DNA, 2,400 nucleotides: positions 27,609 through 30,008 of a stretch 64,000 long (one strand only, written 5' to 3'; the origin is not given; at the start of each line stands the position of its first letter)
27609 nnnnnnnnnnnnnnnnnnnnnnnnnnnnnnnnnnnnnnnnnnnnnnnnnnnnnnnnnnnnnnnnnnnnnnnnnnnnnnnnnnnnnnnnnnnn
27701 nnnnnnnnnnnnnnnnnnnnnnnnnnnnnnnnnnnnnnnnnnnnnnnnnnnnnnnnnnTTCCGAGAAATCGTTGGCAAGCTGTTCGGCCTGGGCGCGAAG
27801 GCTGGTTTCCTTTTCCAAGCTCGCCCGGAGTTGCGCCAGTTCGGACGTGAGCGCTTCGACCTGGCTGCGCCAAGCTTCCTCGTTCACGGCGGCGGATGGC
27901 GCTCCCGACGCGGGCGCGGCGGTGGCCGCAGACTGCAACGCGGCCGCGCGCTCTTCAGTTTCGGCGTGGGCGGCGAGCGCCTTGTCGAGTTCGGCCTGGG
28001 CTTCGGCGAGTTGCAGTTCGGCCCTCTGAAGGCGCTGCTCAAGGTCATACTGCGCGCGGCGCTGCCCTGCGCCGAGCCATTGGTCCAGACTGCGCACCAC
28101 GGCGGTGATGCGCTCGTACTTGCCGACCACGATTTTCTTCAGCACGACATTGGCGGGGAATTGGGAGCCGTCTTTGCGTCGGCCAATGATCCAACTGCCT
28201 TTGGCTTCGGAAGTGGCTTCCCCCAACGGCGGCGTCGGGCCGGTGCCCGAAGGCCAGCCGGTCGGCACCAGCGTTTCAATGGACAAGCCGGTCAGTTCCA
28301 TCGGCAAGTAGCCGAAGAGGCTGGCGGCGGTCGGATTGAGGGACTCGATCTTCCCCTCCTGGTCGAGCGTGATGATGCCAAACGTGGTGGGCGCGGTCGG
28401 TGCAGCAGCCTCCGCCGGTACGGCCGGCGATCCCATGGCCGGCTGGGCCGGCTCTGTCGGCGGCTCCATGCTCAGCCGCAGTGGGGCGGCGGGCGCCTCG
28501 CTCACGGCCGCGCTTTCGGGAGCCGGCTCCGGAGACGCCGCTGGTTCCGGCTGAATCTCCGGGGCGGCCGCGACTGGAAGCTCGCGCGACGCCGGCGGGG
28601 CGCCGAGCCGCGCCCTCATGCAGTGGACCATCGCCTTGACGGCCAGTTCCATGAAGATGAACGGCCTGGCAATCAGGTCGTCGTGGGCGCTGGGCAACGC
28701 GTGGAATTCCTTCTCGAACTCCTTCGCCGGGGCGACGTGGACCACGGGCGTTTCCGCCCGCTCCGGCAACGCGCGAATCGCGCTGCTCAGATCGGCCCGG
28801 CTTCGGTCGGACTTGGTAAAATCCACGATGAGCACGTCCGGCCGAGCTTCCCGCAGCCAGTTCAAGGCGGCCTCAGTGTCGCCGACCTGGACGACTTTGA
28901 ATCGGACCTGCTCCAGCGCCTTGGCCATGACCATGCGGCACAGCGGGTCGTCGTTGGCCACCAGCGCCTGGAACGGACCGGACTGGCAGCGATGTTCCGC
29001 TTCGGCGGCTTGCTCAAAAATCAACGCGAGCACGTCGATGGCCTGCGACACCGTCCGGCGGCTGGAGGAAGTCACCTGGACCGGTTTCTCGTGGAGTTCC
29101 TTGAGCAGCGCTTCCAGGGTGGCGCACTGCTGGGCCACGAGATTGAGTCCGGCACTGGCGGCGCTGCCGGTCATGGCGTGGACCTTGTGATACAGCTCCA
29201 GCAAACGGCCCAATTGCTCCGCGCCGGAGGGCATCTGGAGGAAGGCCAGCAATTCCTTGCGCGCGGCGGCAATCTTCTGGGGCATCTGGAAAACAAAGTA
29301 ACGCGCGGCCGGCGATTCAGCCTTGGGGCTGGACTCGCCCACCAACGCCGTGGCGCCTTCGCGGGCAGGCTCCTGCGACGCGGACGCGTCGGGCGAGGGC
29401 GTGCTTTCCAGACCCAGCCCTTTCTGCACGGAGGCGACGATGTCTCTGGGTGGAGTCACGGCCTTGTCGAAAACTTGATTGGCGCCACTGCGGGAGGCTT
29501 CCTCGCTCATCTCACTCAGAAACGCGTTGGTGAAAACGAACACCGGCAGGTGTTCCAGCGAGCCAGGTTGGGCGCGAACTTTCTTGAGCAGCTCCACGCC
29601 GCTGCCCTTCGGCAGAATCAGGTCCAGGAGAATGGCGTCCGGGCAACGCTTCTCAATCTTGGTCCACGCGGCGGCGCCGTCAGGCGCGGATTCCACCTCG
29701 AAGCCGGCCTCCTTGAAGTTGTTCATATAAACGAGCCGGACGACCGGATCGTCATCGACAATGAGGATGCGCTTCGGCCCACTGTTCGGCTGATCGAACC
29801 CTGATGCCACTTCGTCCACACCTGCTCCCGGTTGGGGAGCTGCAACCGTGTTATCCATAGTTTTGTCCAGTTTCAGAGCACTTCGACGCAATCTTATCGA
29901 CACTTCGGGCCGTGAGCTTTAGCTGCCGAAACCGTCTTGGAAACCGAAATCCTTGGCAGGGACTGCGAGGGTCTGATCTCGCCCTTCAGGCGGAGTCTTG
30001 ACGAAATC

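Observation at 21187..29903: Minus-strand signalling operon: a 1600-aa REC-Hpt-REC-PAS-coiled-coil protein, a paralogous REC-Hpt-REC protein, and a PAS/GAF sensor kinase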

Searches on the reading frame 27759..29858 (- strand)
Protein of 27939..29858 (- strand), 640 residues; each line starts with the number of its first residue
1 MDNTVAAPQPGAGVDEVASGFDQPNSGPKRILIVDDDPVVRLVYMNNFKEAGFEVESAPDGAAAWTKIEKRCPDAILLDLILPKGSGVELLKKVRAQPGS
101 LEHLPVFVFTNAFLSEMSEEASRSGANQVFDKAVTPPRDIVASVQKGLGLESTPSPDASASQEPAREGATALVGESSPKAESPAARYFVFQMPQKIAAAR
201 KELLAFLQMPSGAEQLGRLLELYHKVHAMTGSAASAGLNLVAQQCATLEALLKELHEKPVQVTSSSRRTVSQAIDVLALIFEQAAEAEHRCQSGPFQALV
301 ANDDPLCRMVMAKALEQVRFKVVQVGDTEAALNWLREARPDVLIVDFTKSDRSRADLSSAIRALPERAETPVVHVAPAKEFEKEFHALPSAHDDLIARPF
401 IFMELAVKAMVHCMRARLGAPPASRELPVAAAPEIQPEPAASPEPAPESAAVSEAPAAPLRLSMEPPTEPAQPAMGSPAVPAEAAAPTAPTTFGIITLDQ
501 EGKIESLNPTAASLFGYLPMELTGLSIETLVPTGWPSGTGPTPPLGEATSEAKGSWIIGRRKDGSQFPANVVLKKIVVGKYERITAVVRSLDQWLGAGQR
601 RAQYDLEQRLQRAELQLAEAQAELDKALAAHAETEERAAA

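Call 31: find_related_loci(query=window:27939-29858:-, collection=genome_contigs, flank=10000)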
Query window:27939-29858:- (640 aa) in genome_contigs; peptide patterns used: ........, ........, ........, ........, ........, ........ (x = any residue, [..] = any of these).
99 stretches matched a pattern; 3 encode a relative of the query (tblastn E <= 1e-3); 3 distinct loci.
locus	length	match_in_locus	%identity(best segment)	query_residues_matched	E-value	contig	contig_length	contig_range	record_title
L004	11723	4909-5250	34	30-408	5e-11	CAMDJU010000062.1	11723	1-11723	MAG: Bordetella parapertussis isolate TE-11nov19-182 genome assembly, contig: TE-11nov19-C9653, whole genome shotgun seq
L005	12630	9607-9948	34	30-145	5e-10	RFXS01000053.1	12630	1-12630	MAG: Betaproteobacteria bacterium isolate WB5_2B_086 contig_100_52, whole genome shotgun sequence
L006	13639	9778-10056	31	27-120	8e-7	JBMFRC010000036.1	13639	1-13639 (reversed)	MAG: Candidatus Hydrogenedens sp. isolate KM4344-31 NODE_36_length_13639_cov_5.371332, whole genome shotgun sequence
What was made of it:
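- Tried and rejected: The scan with the giant's N-terminus found only generic receivers in unrelated bacteria and no relatives (call 31).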

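Call 40: predict_structure(alignment_id=A1)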
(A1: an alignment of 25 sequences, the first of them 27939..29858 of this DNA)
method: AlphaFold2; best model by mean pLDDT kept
length: 640 residues; sequences in the alignment: 25
mean_pLDDT: 73.2   pTM: 0.57
mean pLDDT of the five models: 73.2, 72.6, 72.3, 71.0, 70.0
residues with pLDDT >= 90: 209; 70-90: 218; 50-70: 61; < 50: 152
segments of 3 or more residues with pLDDT < 50: 1-20, 155-180, 426-493, 532-556, 559-562
pLDDT, mean of each block of 10 residues (from residue 1): 41 42 72 92 92 96 95 94 88 93 94 78 95 86 93 50 37 40 74 92 92 90 92 84 92 91 90 93 78 87 92 91 94 93 87 81 85 85 63 71 91 87 49 38 39 35 35 32 33 64 73 59 66 37 34 45 52 76 79 66 68 87 85 80
secondary structure, 60 per line:
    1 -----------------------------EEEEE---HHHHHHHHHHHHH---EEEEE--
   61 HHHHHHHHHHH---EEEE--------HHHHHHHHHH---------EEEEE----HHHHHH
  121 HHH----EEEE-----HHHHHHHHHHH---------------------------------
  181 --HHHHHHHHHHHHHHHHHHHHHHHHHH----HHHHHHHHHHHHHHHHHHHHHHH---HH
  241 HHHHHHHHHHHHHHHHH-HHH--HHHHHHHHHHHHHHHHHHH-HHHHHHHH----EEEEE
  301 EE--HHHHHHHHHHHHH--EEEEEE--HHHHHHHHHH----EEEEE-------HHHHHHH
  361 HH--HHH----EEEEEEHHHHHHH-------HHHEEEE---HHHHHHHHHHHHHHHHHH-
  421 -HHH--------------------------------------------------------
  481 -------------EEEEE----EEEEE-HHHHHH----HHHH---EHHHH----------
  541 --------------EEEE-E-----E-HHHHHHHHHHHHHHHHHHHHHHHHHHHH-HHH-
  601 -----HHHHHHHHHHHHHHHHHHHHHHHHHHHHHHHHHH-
elements in order: E30-34 H38-50 E54-58 H61-71 E75-78 H87-96 E106-110 H115-123 E128-131 H137-147 H183-208 H213-235 H239-257 H264-282 H284-291 E296-302 H305-317 E320-325 H328-337 E342-346 H354-362 E372-377 H378-384 E395-398 H402-419 E494-498 E503-507 H509-514 H519-522 H527-530 E555-558 H568-595 H606-639
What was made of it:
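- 25071..29858 (-): Giant gene: 1595-aa REC1-Hpt-REC2(pseudo)-linker-PAS-coiled coil-tail protein. AlphaFold model of residues 1-640 (call 40).
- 28986..29312 (-): Giant Hpt-like four-helix bundle (aa 183-291) with His227 (codon 29178-29180). Four helices with pLDDT about 90 (call 40).
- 28602..28973 (-): Giant REC2 (aa 296-419), pseudo-receiver: N-D instead of D-D, D346 kept, Thr->Ala, Lys->Arg. Receiver fold at pLDDT 85-94 (call 40).
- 28059..28379 (-): PAS domain (aa ~494-600). The AlphaFold model is poor here (call 40).
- Checked: a confident AlphaFold four-helix bundle at residues 183-291 (call 40);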

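Call 42: search_protein_representatives(protein=window:27939-29858:-)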
Query: 640 residues. Proteins with E-value up to 0.001 (for the whole library): 167685; up to 1e-10: 13566; up to 1e-30: 492. The best 150 are listed.
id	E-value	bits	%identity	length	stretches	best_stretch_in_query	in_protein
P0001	0.0e+00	1381.4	100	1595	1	1-640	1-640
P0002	8.9e-209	711.4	59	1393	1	24-638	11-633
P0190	7.7e-186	635.7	51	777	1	24-639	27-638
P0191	5.0e-117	408.5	41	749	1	27-639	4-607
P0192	2.8e-80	287.1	34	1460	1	31-595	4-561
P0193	3.9e-77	276.7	29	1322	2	29-487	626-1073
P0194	4.6e-70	253.4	37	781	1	29-439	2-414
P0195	6.6e-70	252.9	30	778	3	27-170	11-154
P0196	3.4e-68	247.2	38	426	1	25-426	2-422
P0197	1.3e-67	245.2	36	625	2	170-635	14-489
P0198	2.4e-67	244.4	37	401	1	29-415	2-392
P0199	5.8e-67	243.1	38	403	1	29-418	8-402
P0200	3.7e-63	230.6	39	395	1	29-418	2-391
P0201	3.9e-63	230.5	40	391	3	14-156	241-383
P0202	1.6e-62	228.5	40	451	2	188-418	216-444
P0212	2.4e-60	221.3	29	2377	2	11-477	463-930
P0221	4.2e-58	213.9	28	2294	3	28-437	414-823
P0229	1.3e-55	205.7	28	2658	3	7-492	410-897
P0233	2.2e-55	204.9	30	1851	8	17-503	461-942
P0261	7.1e-52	193.3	30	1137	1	13-632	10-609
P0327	1.2e-47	179.3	29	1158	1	25-635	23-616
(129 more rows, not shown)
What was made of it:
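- Other giants of 1137-2658 aa exist (call 42).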

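Call 44: fold_search(model_id=the predicted structure, library=pdb)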
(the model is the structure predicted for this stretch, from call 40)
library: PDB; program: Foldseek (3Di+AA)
matches with E <= 10: 1316; with E <= 0.001: 529
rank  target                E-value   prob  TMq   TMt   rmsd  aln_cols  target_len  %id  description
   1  1w25_A                2.6e-12  1.00  0.19  0.26  16.5       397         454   15  Response regulator PleD in complex with c-diGMP (released 2004-11-18)
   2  9g85_B                8.4e-12  1.00  0.20  0.27  14.3       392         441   15  Structure of Response regulator PleD in complex with c-diGMP and ppGpp (released 2025-08-06)
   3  9g86_A                1.1e-11  1.00  0.19  0.26  14.6       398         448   15  Structure of Response regulator PleD in complex with c-diGMP and pppGpp (released 2025-08-06)
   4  9g85_A                1.2e-11  1.00  0.19  0.26  14.1       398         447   15  Structure of Response regulator PleD in complex with c-diGMP and ppGpp (released 2025-08-06)
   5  2v0n_A                1.8e-11  1.00  0.18  0.25  18.7       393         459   16  ACTIVATED RESPONSE REGULATOR PLED IN COMPLEX WITH C-DIGMP AND GTP- ALPHA-S (released 2007-08-21)
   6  9g85_C                2.1e-11  1.00  0.19  0.26  15.4       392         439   15  Structure of Response regulator PleD in complex with c-diGMP and ppGpp (released 2025-08-06)
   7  9g85_D                2.4e-11  1.00  0.19  0.26  15.7       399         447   15  Structure of Response regulator PleD in complex with c-diGMP and ppGpp (released 2025-08-06)
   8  9g86_B                3.0e-11  1.00  0.19  0.27  14.6       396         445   15  Structure of Response regulator PleD in complex with c-diGMP and pppGpp (released 2025-08-06)
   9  2wb4_A                8.3e-11  1.00  0.18  0.25  18.5       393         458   16  activated diguanylate cyclase PleD in complex with c-di-GMP (released 2010-04-21)
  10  2wb4_B                5.7e-10  1.00  0.17  0.24  15.8       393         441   16  activated diguanylate cyclase PleD in complex with c-di-GMP (released 2010-04-21)
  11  8ted_B                4.6e-09  1.00  0.18  0.22  21.5       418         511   15  PorX primitive orthorhombic crystal form (released 2024-04-17)
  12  8p6f_B                6.2e-09  1.00  0.18  0.22  21.7       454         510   14  Crystal structure of PorX-Fj (released 2024-04-03)
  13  8p6f_A                9.8e-09  1.00  0.18  0.22  21.3       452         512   15  Crystal structure of PorX-Fj (released 2024-04-03)
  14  8thp_B                1.3e-08  1.00  0.18  0.22  21.4       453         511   15  PorX phosphatase null mutant (T271V) (released 2024-04-17)
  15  7pvk_A                2.5e-08  1.00  0.18  0.22  21.4       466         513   13  X-ray structure of dimeric PorX (T272A mutant), in complex with pGpG. (released 2022-12-14)
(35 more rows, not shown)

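Call 45: search_protein_families(library=pfam, proteins=[P0192, P0191, P0261, P0212, P0229], max_evalue=1)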
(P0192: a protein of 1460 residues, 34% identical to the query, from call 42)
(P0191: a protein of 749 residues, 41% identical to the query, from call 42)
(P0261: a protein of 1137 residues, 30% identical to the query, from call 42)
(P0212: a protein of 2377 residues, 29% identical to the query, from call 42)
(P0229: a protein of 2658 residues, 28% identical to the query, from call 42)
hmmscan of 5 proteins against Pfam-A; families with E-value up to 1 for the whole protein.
P0192 (1460 aa): 5 families
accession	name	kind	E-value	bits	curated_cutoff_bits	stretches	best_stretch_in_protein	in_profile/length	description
PF00072.30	Response_reg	-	1.4e-45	154.4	30.2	2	271-379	1-107/111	Response regulator receiver domain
PF13426.13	PAS_9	-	5.2e-09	36.7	27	1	456-559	3-103/103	PAS domain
PF00989.32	PAS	-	2e-08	34.7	22.6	1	453-556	10-112/113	PAS fold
PF03709.21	OKR_DC_1_N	-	0.008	16.9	29.3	1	19-121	11-109/111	Orn/Lys/Arg decarboxylase, N-terminal domain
PF16081.10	Phage_holin_7_1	-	0.59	10.8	27.8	1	913-976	56-119/121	Mycobacterial 2 TMS Phage Holin (M2 Hol) Family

P0191 (749 aa): 16 families
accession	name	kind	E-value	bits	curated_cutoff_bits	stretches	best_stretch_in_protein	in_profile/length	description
PF00072.30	Response_reg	-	2.5e-41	140.8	30.2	2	278-384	2-106/111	Response regulator receiver domain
PF00989.32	PAS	-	6.8e-09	36.2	22.6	1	448-499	2-53/113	PAS fold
PF01627.28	Hpt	-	7.4e-09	36.2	24.6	1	165-253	4-78/84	Hpt domain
PF13426.13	PAS_9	-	2e-07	31.7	27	1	457-554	1-93/103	PAS domain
PF13188.13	PAS_8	-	3.4e-06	27.2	21.8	1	449-493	3-44/65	PAS domain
PF08448.16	PAS_4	-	4.2e-06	27.4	23.1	1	454-497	2-45/110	PAS fold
PF24820.1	Diguanyl_cycl_sensor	-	0.0016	18.8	28.1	1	453-496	2-45/109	Diguanylate cyclase-like sensor domain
PF23198.2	PDE8A_N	-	0.0046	17.3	29.6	1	282-366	19-103/147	PDE8A-like, N-terminal domain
PF00261.25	Tropomyosin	-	0.0065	16.4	38.6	1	565-677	44-160/242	Tropomyosin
PF12860.13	PAS_7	-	0.1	13.2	27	1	454-497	2-46/115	PAS fold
PF20605.4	Antitox_RHH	-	0.17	12.5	27.2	1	634-658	12-36/50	Antitoxin-like ribbon-helix-helix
PF03862.18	SpoVAC_SpoVAEB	-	0.18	12.5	25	1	49-117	35-104/117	SpoVAC/SpoVAEB sporulation membrane protein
PF25078.1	DUF7801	-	0.27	11.9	33.2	1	567-659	20-115/155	Domain of unknown function (DUF7801)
PF16515.11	HIP1_clath_bdg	-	0.37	11.7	28.8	0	568-615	51-98/99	Clathrin-binding domain of Huntingtin-interacting protein 1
PF04912.19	Dynamitin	-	0.57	9.9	31.8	1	564-684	90-227/396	Dynamitin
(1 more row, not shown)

P0261 (1137 aa): 4 families
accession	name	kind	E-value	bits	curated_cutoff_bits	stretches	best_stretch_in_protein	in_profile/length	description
PF00072.30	Response_reg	-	9.6e-32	109.9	30.2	2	280-388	1-107/111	Response regulator receiver domain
PF13426.13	PAS_9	-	0.00029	21.5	27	1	469-553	3-85/103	PAS domain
PF00989.32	PAS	-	0.0009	19.7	22.6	1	462-556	6-100/113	PAS fold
PF20033.5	DUF6438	-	0.92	10.2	30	1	843-901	55-114/116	Domain of unknown function (DUF6438)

P0212 (2377 aa): 2 families
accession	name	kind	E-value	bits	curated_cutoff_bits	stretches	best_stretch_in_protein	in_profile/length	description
PF00072.30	Response_reg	-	8.7e-59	197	30.2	4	487-599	1-110/111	Response regulator receiver domain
PF10241.14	KxDL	-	0.011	16.5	27.2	1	1037-1103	10-76/86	Uncharacterized conserved protein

P0229 (2658 aa): 2 families
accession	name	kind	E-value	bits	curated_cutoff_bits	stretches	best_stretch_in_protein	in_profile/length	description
PF00072.30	Response_reg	-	6.7e-58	194.1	30.2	4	697-807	1-109/111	Response regulator receiver domain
PF14077.11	WD40_alt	-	0.11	12.8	25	0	1717-1745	6-36/48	Alternative WD40 repeat motif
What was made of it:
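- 28059..28379 (-): Stronger in the orthologues: P0192 at 36.7 bits and P0191 PAS at 36.2 bits (call 45).
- Checked: an Hpt hit above threshold in orthologue P0191 (36.2 bits, call 45).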

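Call 46: list_cluster_members(proteins=[P0190, P0191, P0192, P0261, P0327, P0212, P0221, P0229, P0233, P0193])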
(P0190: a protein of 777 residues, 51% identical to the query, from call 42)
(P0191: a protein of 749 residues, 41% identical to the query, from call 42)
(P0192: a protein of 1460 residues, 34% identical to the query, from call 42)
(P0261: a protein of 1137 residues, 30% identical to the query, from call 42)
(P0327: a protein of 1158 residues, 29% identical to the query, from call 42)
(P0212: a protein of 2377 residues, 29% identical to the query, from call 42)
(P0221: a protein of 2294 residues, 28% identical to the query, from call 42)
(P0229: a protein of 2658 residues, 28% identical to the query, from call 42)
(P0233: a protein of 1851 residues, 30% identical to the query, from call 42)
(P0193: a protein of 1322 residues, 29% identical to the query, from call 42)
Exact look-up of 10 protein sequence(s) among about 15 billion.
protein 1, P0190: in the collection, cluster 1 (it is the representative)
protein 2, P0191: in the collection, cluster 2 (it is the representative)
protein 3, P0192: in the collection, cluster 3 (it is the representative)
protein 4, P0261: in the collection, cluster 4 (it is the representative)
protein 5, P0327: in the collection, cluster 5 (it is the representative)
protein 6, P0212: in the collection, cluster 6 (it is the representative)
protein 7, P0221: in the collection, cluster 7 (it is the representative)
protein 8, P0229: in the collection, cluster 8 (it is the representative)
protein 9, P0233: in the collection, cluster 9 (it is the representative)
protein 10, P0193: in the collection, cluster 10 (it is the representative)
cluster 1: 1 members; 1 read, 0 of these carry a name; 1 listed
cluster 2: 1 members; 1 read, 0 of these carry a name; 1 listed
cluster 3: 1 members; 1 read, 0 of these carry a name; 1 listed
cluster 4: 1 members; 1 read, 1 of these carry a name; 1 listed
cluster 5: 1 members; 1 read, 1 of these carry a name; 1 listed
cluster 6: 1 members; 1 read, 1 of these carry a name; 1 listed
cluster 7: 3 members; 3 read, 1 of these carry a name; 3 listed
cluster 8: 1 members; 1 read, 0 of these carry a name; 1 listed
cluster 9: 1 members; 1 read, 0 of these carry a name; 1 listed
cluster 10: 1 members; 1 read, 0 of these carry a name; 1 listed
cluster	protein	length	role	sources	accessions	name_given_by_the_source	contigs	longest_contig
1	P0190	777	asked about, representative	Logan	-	-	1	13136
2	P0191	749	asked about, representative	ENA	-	-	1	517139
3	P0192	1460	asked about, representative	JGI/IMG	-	-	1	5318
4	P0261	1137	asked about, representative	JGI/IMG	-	DNA-binding response OmpR family regulator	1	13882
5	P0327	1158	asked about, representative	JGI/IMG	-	CheY-like chemotaxis protein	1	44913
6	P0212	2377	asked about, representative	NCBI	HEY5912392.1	MAG TPA: response regulator [Verrucomicrobiae bacterium]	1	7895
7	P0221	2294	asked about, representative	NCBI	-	-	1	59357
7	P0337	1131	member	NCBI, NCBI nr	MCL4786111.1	MAG: response regulator, partial [Verrucomicrobia bacterium] | response regulator [Verrucomicrobiota bacterium]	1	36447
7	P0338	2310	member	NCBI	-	-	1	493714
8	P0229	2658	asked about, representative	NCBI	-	-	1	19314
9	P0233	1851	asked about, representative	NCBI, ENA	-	-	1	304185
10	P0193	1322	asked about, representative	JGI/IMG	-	-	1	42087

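Call 47: find_encoding_contigs(protein=P0191, flank=10000, max_places=2)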
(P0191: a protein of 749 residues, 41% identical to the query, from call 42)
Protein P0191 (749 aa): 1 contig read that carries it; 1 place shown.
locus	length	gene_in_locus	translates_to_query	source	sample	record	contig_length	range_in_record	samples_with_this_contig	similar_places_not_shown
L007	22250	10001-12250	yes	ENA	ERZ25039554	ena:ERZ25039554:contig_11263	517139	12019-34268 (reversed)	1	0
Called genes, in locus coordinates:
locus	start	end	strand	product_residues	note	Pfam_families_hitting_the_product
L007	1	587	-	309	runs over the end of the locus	-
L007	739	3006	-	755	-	PF00932:LTD, PF08757:CotH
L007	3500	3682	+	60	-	PF01176:eIF-1a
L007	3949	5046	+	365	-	PF02482:Ribosomal_S30AE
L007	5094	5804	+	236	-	PF20582:UPF0758_N, PF04002:RadC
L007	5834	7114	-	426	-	-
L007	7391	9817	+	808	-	PF00072:Response_reg, PF23198:PDE8A_N (faint), PF00512:HisKA, PF02518:HATPase_c, PF00072:Response_reg, PF01627:Hpt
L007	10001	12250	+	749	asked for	PF00072:Response_reg, PF01627:Hpt, PF00072:Response_reg, PF00989:PAS, PF08448:PAS_4 (faint), PF13188:PAS_8 (weak), PF13426:PAS_9 (weak)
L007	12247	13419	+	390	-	PF00072:Response_reg, PF01627:Hpt (weak), PF00072:Response_reg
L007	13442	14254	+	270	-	-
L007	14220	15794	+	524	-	PF01590:GAF, PF13185:GAF_2, PF13492:GAF_3, PF00512:HisKA, PF02518:HATPase_c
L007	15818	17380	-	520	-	PF07719:TPR_2 (faint), PF00515:TPR_1 (faint), PF13181:TPR_8 (faint), PF13414:TPR_11 (faint), PF13432:TPR_16 (weak)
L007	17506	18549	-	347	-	-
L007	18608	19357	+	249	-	PF07940:Hepar_II_III_C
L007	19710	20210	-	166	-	PF01717:Meth_synt_2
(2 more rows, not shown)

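Call 49: find_encoding_contigs(protein=P0327, flank=10000, max_places=2)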
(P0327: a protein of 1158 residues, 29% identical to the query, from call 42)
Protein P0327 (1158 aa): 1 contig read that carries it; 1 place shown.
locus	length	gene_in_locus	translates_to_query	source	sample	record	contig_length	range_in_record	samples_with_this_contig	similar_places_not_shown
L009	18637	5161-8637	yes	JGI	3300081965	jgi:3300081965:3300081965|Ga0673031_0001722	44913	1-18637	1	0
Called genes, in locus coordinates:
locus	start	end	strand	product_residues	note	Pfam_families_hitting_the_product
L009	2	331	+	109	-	?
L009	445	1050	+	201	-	PF21176:RecR_HhH, PF02132:RecR_ZnF (weak), PF01751:Toprim, PF13662:Toprim_4, PF21175:RecR_C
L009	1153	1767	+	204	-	PF00702:Hydrolase, PF13419:HAD_2 (weak)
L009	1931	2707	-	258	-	PF00132:Hexapep (weak), PF25084:LbH_EIF2B (faint), PF25087:GMPPB_C, PF00132:Hexapep, PF13720:Acetyltransf_11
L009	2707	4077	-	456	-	PF03331:LpxC, PF07977:FabA, PF22817:ApeP-like (weak), PF22818:ApeI-like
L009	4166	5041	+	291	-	PF01694:Rhomboid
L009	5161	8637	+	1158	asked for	PF00072:Response_reg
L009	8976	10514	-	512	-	PF00072:Response_reg, PF00989:PAS, PF13188:PAS_8, PF08448:PAS_4, PF13426:PAS_9, PF07228:SpoIIE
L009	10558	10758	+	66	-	-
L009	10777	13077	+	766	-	PF09586:YfhO (weak)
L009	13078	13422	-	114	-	PF07963:N_methyl (weak)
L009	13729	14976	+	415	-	PF00667:FAD_binding_1, PF00175:NAD_binding_1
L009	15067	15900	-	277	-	PF10609:ParA, PF00142:Fer4_NifH (weak), PF01656:CbiA, PF02374:ArsA_ATPase (weak), PF06564:CBP_BcsQ, PF09140:MipZ (weak), PF13614:AAA_31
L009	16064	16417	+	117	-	PF02482:Ribosomal_S30AE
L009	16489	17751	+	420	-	PF01979:Amidohydro_1, PF07969:Amidohydro_3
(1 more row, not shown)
